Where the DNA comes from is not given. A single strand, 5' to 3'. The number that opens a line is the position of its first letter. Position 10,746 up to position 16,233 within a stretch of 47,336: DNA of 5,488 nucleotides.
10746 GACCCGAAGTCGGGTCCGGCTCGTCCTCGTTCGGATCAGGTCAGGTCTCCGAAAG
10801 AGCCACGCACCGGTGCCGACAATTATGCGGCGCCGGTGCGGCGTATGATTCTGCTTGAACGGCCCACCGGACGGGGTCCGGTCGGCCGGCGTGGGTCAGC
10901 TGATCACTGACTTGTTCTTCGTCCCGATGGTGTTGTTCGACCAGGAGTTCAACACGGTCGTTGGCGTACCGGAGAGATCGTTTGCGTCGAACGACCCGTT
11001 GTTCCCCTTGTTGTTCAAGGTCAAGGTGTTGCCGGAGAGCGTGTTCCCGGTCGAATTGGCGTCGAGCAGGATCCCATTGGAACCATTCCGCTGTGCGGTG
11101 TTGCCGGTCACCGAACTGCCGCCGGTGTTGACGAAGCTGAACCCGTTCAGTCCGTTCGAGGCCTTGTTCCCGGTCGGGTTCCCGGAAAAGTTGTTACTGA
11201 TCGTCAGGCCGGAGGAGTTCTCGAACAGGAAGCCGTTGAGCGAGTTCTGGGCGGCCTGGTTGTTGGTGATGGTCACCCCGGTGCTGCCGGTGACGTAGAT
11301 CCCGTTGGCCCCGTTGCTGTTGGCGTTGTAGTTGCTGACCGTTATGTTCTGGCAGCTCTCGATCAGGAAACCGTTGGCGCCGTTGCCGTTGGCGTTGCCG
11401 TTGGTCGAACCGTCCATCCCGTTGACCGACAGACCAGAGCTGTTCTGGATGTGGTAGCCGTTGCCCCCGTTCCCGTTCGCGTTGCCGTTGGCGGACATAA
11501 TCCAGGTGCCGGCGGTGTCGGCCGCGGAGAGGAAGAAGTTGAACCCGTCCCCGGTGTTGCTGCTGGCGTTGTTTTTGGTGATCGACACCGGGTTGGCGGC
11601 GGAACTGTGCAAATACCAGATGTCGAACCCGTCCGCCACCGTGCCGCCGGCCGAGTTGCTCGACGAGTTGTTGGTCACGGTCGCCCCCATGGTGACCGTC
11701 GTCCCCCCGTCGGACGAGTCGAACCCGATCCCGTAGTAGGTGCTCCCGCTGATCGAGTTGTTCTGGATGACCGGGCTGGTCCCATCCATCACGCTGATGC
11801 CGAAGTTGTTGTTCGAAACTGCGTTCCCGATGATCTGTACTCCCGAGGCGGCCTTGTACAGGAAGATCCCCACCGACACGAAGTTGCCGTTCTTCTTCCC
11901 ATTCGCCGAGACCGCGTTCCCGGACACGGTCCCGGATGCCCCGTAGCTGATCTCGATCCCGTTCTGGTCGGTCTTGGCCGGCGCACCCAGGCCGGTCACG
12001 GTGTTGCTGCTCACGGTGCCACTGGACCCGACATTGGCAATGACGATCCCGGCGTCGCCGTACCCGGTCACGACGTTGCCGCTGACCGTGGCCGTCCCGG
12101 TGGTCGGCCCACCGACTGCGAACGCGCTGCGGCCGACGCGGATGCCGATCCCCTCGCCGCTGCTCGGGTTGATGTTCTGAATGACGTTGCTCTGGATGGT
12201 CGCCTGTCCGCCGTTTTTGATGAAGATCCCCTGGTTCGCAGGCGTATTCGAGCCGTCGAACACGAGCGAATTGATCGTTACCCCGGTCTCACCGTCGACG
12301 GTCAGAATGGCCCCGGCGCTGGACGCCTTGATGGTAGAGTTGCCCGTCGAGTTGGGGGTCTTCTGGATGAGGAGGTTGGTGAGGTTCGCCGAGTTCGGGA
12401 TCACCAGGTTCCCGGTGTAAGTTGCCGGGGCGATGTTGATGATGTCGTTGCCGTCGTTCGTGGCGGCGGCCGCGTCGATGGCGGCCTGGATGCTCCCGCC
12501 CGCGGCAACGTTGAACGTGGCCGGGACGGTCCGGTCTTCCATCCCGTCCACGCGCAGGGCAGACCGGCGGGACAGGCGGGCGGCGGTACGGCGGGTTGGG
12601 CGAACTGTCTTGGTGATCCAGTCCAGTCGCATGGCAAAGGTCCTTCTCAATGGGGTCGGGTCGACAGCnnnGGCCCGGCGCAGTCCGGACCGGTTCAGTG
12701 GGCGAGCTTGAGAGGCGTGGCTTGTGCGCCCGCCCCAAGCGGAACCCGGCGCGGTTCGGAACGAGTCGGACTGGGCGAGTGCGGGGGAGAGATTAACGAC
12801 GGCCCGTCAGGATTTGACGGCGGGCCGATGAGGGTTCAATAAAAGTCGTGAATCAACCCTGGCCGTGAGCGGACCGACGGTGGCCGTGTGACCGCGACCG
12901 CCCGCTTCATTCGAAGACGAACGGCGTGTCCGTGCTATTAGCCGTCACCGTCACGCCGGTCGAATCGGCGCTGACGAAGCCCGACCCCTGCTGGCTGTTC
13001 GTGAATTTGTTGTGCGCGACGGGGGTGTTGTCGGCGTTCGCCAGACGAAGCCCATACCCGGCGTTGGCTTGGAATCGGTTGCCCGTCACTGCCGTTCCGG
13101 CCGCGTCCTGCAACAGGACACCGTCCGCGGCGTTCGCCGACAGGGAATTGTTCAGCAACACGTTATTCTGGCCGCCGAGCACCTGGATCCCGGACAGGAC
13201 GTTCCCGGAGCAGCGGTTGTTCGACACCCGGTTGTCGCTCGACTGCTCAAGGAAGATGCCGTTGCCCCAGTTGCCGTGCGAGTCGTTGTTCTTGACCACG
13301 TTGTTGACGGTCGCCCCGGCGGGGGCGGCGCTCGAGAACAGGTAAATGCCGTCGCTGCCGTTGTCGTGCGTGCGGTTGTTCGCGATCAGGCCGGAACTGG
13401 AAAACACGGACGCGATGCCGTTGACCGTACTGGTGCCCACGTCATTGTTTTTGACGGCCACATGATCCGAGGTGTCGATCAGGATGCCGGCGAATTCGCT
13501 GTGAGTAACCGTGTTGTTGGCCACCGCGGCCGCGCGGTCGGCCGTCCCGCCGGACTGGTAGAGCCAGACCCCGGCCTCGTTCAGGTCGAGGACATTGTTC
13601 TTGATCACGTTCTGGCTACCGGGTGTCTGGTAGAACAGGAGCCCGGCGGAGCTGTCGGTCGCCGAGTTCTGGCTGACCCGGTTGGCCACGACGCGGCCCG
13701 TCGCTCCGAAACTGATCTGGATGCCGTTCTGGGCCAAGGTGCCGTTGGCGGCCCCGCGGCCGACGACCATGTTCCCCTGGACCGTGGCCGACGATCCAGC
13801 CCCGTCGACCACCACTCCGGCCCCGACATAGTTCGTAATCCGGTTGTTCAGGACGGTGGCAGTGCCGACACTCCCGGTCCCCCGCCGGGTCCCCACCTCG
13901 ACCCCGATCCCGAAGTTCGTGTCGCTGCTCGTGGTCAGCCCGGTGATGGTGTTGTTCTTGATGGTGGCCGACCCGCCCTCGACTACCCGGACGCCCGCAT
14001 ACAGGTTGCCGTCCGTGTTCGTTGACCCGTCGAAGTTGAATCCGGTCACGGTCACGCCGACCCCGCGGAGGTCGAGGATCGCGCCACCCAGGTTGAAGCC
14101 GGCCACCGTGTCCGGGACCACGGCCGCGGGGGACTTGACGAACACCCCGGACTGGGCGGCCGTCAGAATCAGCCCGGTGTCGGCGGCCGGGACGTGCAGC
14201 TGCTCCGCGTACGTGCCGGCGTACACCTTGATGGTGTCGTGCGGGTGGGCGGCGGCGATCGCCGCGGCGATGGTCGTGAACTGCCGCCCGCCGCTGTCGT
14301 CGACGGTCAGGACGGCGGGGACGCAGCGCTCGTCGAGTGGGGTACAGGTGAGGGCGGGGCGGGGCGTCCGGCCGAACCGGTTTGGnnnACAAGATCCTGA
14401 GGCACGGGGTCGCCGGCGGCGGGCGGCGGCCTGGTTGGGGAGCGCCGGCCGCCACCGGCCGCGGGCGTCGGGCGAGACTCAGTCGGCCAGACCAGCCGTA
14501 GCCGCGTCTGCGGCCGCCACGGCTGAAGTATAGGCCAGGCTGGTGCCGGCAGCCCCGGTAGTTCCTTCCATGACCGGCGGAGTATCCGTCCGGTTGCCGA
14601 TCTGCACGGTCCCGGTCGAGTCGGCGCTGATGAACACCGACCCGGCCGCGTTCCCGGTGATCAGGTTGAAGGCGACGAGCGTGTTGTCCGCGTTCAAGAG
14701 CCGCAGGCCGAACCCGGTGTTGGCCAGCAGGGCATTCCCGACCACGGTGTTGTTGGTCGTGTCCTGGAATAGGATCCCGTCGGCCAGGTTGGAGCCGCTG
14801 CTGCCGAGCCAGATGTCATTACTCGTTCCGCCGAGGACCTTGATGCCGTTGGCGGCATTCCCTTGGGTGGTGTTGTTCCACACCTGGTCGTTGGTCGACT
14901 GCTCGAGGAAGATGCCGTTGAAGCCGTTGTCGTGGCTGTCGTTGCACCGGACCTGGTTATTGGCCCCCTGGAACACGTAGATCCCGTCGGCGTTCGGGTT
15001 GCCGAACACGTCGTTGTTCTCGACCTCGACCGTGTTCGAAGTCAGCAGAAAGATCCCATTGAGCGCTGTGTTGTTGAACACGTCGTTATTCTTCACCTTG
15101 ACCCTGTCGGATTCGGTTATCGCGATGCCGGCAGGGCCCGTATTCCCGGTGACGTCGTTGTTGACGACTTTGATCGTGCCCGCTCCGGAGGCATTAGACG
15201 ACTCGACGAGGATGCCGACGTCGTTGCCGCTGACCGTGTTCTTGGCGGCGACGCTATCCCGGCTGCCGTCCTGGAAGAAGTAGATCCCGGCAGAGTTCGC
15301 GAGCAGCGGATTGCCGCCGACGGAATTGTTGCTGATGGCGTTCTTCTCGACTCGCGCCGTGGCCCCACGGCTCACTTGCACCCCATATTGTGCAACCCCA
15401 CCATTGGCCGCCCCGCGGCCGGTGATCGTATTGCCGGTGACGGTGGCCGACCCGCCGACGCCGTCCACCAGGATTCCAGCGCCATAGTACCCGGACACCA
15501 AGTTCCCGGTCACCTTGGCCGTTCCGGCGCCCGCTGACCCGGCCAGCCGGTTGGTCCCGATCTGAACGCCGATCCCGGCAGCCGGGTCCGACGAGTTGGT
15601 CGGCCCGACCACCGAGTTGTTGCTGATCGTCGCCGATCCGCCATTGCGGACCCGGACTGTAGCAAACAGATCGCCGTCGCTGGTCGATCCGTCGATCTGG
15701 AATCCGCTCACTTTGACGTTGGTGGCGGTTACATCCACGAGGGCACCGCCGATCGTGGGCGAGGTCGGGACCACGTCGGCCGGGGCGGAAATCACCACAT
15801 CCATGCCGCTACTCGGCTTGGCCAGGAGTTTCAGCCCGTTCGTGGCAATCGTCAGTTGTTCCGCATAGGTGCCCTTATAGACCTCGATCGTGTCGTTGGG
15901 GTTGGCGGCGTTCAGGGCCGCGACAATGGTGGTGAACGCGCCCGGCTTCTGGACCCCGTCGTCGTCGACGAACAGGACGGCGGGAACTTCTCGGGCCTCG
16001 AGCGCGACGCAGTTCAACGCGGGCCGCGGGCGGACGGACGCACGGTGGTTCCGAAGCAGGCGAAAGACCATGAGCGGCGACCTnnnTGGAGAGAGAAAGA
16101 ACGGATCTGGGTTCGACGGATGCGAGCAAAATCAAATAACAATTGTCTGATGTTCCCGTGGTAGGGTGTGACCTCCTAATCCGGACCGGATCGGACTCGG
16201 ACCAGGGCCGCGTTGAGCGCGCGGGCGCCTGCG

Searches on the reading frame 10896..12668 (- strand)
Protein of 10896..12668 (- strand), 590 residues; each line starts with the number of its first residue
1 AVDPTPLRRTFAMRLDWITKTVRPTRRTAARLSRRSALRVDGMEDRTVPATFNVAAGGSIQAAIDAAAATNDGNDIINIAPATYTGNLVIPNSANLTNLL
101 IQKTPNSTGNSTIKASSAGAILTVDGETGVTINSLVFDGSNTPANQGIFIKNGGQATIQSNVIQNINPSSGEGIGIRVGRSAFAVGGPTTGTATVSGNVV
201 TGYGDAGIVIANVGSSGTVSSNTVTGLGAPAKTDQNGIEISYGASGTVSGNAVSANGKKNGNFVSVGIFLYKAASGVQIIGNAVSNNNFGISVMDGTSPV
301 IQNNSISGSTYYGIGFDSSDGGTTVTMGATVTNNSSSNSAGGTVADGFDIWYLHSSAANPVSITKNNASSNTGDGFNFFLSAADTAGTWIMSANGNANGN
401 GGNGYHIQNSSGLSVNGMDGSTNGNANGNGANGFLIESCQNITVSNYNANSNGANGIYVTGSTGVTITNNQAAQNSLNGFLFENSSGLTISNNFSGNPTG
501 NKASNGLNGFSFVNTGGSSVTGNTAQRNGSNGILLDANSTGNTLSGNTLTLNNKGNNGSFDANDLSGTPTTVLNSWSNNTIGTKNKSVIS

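Call 22: search_protein_families(library=pfam, proteins=[window:10896-12668:-], max_evalue=0.001)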
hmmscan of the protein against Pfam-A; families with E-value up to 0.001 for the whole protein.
window:10896-12668:- (590 aa): 2 families
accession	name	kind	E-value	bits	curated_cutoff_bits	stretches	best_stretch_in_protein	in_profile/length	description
PF13229.12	Beta_helix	-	4.8e-22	78.7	25.9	3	190-339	8-139/158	Right handed beta helix region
PF05048.19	NosD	-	1.7e-16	60.7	23.6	2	399-582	13-175/212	Periplasmic copper-binding protein (NosD)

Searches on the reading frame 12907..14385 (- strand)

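Call 22: search_protein_families(library=pfam, proteins=[window:12907-14385:-], max_evalue=0.001)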
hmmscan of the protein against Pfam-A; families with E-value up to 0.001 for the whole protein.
window:12907-14385:- (492 aa): 2 families
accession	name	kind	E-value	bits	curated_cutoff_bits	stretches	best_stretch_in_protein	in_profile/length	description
PF13229.12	Beta_helix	-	3.7e-34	118.1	25.9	3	361-484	9-133/158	Right handed beta helix region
PF05048.19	NosD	-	4.8e-29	101.8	23.6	3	361-483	48-167/212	Periplasmic copper-binding protein (NosD)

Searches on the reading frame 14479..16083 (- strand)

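Call 20: search_protein_families(library=pfam, proteins=[window:14479-16083:-], max_evalue=0.001)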
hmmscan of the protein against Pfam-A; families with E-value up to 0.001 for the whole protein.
window:14479-16083:- (534 aa): 2 families
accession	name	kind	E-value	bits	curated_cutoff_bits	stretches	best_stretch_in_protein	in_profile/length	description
PF13229.12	Beta_helix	-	2.3e-27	96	25.9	2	342-493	1-152/158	Right handed beta helix region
PF05048.19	NosD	-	5.5e-24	85.2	23.6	3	254-410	28-173/212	Periplasmic copper-binding protein (NosD)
